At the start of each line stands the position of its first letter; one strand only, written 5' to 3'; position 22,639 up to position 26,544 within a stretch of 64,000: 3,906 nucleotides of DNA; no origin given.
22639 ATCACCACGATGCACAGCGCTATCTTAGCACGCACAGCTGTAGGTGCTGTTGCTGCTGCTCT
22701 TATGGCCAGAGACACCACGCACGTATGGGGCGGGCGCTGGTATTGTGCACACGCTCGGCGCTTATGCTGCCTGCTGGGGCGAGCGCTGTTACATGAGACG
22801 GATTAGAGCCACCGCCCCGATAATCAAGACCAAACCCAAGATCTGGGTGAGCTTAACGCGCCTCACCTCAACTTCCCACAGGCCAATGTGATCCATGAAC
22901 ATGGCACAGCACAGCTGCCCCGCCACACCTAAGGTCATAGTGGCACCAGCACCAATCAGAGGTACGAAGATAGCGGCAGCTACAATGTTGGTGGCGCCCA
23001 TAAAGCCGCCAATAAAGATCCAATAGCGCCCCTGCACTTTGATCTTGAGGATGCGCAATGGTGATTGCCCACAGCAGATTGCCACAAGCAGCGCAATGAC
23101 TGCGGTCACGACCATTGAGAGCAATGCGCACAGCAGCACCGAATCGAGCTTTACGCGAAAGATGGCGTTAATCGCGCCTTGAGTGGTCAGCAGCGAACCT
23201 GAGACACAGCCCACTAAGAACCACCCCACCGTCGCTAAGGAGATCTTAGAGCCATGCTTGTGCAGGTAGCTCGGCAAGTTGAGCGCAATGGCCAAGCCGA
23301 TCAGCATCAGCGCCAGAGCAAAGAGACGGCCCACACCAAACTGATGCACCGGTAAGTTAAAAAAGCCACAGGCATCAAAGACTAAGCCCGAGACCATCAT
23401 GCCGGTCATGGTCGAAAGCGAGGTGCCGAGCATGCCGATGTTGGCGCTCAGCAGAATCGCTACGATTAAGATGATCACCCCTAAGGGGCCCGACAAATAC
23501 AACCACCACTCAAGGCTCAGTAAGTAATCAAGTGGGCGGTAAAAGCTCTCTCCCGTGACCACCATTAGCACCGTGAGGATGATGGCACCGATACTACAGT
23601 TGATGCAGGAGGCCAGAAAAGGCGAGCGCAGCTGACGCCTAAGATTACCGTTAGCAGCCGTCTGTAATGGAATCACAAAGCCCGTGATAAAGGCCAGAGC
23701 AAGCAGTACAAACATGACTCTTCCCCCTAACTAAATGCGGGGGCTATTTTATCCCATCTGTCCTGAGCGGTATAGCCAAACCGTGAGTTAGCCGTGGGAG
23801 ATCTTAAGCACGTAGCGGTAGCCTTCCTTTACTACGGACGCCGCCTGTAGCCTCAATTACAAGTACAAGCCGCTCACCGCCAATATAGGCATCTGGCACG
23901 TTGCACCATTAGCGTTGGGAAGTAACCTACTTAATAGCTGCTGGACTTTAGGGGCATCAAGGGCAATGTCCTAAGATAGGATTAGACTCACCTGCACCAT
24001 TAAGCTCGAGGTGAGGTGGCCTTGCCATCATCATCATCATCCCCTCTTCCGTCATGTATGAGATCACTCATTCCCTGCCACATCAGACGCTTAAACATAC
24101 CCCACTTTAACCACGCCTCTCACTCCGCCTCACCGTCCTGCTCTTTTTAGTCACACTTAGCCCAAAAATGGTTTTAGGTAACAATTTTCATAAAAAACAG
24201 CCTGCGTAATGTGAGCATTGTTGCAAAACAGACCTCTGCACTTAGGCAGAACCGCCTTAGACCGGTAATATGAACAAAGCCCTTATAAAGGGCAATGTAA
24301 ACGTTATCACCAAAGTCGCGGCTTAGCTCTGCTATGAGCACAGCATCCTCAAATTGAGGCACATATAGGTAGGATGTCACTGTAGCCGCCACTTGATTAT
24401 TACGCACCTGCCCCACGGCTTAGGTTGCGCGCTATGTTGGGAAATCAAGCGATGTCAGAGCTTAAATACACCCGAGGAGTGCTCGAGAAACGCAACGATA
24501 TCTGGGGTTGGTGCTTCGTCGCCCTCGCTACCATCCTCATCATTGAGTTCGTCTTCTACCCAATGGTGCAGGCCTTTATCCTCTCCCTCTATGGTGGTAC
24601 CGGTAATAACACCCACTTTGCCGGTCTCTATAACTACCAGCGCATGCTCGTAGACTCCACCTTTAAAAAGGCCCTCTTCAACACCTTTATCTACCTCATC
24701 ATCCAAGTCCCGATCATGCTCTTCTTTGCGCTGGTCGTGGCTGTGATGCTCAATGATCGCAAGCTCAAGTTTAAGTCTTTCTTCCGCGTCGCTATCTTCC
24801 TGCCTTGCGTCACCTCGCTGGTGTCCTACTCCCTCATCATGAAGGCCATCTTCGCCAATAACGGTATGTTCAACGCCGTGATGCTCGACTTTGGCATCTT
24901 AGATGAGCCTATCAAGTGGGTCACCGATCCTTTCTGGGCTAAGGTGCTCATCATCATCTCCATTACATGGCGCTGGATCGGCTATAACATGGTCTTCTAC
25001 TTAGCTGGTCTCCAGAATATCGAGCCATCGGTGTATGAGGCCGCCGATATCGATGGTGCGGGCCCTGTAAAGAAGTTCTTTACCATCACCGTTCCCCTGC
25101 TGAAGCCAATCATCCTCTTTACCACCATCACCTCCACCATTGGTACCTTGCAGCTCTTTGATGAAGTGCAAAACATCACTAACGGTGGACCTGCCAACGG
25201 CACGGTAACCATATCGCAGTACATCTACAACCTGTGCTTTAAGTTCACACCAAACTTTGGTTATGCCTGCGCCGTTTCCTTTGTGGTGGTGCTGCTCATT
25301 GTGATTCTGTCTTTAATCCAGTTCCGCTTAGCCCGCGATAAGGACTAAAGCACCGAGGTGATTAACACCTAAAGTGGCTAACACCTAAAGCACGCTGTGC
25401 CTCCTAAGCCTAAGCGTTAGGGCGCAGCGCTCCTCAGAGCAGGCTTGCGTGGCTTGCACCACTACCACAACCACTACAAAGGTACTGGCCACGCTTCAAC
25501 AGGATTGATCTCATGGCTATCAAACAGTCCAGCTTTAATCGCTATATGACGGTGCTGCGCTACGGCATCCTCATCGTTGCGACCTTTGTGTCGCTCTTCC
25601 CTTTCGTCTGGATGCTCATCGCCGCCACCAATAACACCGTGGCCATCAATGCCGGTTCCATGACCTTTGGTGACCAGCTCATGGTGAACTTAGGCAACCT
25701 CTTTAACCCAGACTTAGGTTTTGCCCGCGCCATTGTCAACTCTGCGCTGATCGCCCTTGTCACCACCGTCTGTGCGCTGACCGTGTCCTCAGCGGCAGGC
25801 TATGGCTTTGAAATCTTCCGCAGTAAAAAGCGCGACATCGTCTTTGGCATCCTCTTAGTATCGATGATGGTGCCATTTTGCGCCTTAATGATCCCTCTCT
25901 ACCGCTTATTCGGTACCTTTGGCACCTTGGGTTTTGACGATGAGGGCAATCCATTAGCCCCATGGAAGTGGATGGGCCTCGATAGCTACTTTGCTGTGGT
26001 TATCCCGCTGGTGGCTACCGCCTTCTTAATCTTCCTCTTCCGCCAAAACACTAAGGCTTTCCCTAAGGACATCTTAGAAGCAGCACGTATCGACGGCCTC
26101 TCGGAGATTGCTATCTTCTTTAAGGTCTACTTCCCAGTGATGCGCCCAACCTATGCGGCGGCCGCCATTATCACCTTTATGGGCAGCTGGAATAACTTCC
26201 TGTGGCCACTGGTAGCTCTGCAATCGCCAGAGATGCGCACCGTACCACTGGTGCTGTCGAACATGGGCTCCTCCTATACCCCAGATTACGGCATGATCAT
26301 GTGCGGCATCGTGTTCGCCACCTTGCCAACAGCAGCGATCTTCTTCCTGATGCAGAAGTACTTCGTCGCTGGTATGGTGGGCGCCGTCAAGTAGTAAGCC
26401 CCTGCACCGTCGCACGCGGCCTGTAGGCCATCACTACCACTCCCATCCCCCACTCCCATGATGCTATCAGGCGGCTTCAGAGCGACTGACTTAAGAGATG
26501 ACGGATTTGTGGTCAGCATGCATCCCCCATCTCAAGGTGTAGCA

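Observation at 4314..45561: Unclassified ~150-bp MITE-like palindromic element family colonising spacers, including spacers inside conserved operons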

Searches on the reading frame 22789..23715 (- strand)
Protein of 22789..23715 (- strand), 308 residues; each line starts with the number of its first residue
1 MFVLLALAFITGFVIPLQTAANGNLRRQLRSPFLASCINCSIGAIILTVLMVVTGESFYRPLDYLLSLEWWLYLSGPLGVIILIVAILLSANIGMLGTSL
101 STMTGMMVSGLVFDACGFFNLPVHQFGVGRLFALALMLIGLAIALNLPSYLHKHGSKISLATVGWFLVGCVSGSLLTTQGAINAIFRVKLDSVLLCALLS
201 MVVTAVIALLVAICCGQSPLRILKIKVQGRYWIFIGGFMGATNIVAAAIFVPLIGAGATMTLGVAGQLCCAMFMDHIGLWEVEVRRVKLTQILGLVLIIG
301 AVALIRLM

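Call 6: search_protein_families(library=pfam, proteins=[window:22789-23715:-])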
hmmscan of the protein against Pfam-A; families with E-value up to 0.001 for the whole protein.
window:22789-23715:- (308 aa): 1 family
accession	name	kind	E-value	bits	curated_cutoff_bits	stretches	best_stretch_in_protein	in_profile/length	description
PF04657.19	DMT_YdcZ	-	6.9e-55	185.6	24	2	4-142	2-139/140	Putative inner membrane exporter, YdcZ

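Call 27: find_encoding_contigs(protein=window:22789-23715:-, flank=10000, max_places=10)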
Protein window:22789-23715:- (308 aa): 6 contigs read that carry it; 4 places shown.
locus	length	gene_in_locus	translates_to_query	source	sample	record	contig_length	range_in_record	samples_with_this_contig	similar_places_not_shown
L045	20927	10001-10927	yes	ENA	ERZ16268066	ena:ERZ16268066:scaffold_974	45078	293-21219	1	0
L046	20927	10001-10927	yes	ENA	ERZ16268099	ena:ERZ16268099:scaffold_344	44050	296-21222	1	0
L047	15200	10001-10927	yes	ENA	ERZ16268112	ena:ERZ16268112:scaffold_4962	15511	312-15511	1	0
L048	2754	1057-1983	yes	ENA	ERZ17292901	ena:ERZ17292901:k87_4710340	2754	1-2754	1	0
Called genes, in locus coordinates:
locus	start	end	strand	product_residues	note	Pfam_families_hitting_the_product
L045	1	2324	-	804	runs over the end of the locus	PF20157:Maf_flag10_N, PF01973:MptE-like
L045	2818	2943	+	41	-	-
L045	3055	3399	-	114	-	PF05400:FliT (faint)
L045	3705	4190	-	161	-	PF02561:FliS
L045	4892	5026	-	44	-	-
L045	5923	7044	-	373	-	PF00005:ABC_tran, PF13304:AAA_21 (faint), PF17912:OB_MalK, PF08402:TOBE_2 (weak)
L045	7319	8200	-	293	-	PF00528:BPD_transp_1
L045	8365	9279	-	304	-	PF00528:BPD_transp_1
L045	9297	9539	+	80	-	-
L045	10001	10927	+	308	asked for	PF04657:DMT_YdcZ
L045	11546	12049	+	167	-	-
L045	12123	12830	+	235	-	PF04230:PS_pyruv_trans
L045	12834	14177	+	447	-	PF13183:Fer4_8 (faint), PF14697:Fer4_21 (weak), PF12837:Fer4_6 (faint), PF12838:Fer4_7, PF13187:Fer4_9 (weak), PF00037:Fer4 (weak), PF13237:Fer4_10 (weak), PF04432:FrhB_FdhB_C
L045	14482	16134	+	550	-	PF02776:TPP_enzyme_N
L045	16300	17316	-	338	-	PF01370:Epimerase (faint)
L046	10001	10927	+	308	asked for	PF04657:DMT_YdcZ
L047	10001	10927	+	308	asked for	PF04657:DMT_YdcZ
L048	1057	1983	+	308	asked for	PF04657:DMT_YdcZ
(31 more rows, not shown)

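Call 54: find_homologous_proteins(query=window:22789-23715:-, max_evalue=1e-60)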
Query window:22789-23715:- (308 aa): 8 proteins with E <= 1e-60 among 8000 candidates.
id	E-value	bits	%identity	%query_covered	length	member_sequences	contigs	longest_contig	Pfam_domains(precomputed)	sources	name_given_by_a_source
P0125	1.1e-179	614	95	100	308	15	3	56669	PF04657.20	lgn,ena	-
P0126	4.0e-154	530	80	100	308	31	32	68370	PF04657.20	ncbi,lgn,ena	-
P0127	1.2e-151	522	78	99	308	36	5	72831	PF04657.20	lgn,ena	-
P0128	2.0e-140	485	75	100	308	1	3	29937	PF04657.20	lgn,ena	-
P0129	7.1e-135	467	72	100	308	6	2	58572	PF04657.20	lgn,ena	-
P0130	2.0e-131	456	69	100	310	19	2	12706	PF04657.20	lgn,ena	-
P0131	9.7e-127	440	69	100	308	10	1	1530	PF04657.20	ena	-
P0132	1.4e-88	315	54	98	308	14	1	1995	PF04657.20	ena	-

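Call 55: find_encoding_contigs(protein=P0125, flank=10000, max_places=4)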
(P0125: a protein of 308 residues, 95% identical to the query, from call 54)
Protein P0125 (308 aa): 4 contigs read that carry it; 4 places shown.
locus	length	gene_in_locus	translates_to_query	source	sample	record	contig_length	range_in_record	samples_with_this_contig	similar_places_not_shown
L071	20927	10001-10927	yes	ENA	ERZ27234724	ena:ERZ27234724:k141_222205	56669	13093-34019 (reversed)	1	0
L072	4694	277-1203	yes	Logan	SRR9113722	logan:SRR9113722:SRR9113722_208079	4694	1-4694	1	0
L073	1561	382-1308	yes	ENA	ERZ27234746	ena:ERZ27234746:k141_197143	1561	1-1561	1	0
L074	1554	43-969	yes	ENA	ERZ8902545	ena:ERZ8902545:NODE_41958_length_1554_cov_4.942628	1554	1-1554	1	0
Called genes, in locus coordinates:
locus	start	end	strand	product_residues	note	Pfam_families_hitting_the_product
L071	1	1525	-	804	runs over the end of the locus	PF20157:Maf_flag10_N, PF01973:MptE-like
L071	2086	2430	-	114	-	PF05400:FliT (faint)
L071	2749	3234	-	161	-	PF02561:FliS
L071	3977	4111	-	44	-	-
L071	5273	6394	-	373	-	PF00005:ABC_tran, PF13304:AAA_21 (faint), PF17912:OB_MalK, PF08402:TOBE_2 (weak)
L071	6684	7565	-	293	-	PF00528:BPD_transp_1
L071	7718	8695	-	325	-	PF00528:BPD_transp_1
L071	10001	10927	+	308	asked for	PF04657:DMT_YdcZ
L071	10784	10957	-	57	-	-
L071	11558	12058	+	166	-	-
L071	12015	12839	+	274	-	PF04230:PS_pyruv_trans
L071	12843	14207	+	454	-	PF13183:Fer4_8 (faint), PF14697:Fer4_21 (faint), PF12838:Fer4_7, PF13187:Fer4_9 (weak), PF00037:Fer4 (weak), PF12837:Fer4_6 (weak), PF13237:Fer4_10 (weak), PF04432:FrhB_FdhB_C, +1 more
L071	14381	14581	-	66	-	-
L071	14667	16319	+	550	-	PF02776:TPP_enzyme_N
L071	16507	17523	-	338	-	PF01370:Epimerase (faint)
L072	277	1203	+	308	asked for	PF04657:DMT_YdcZ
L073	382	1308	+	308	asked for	PF04657:DMT_YdcZ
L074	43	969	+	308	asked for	PF04657:DMT_YdcZ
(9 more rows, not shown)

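Call 56: find_encoding_contigs(protein=P0126, flank=10000, max_places=2)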
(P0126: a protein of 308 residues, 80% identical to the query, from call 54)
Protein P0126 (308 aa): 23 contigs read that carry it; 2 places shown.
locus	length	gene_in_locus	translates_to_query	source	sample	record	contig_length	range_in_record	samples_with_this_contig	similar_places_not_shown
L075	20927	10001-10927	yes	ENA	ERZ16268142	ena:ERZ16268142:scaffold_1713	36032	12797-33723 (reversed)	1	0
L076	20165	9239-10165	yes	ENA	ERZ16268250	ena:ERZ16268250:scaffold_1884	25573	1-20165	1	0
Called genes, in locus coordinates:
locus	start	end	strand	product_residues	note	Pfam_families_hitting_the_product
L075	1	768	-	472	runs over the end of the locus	PF00149:Metallophos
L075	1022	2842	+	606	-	-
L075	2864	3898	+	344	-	-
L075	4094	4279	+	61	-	-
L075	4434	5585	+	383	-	-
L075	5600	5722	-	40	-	-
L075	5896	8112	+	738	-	-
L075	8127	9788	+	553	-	-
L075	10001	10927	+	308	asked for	PF04657:DMT_YdcZ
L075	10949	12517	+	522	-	-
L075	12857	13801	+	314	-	PF01145:Band_7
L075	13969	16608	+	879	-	-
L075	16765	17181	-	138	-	-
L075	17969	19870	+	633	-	PF13742:tRNA_anti_2, PF01336:tRNA_anti-codon (weak), PF02601:Exonuc_VII_L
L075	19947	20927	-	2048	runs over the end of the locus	PF15615:TerB_C (weak)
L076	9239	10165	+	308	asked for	PF04657:DMT_YdcZ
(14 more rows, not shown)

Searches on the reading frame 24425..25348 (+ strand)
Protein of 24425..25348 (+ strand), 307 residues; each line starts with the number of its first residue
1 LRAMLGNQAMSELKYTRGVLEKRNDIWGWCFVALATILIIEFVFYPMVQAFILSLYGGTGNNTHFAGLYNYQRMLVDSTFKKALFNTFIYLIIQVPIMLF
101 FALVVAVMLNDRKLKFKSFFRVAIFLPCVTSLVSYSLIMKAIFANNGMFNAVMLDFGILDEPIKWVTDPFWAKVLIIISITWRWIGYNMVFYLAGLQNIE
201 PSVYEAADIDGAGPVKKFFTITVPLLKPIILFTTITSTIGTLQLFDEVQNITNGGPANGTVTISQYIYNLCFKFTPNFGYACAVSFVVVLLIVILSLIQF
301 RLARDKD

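Call 6: search_protein_families(library=pfam, proteins=[window:24425-25348:+])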
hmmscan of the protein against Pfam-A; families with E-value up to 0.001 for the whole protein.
window:24425-25348:+ (307 aa): 1 family
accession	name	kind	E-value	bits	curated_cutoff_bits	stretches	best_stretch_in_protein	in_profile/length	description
PF00528.27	BPD_transp_1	-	3e-16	60.1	26.4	1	81-304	16-180/184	Binding-protein-dependent transport system inner membrane component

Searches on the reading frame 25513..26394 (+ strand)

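Call 6: search_protein_families(library=pfam, proteins=[window:25513-26394:+])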
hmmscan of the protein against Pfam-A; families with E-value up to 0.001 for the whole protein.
window:25513-26394:+ (293 aa): 1 family
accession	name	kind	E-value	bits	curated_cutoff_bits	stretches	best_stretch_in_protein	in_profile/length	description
PF00528.27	BPD_transp_1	-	3.9e-17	63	26.4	1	101-288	11-182/184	Binding-protein-dependent transport system inner membrane component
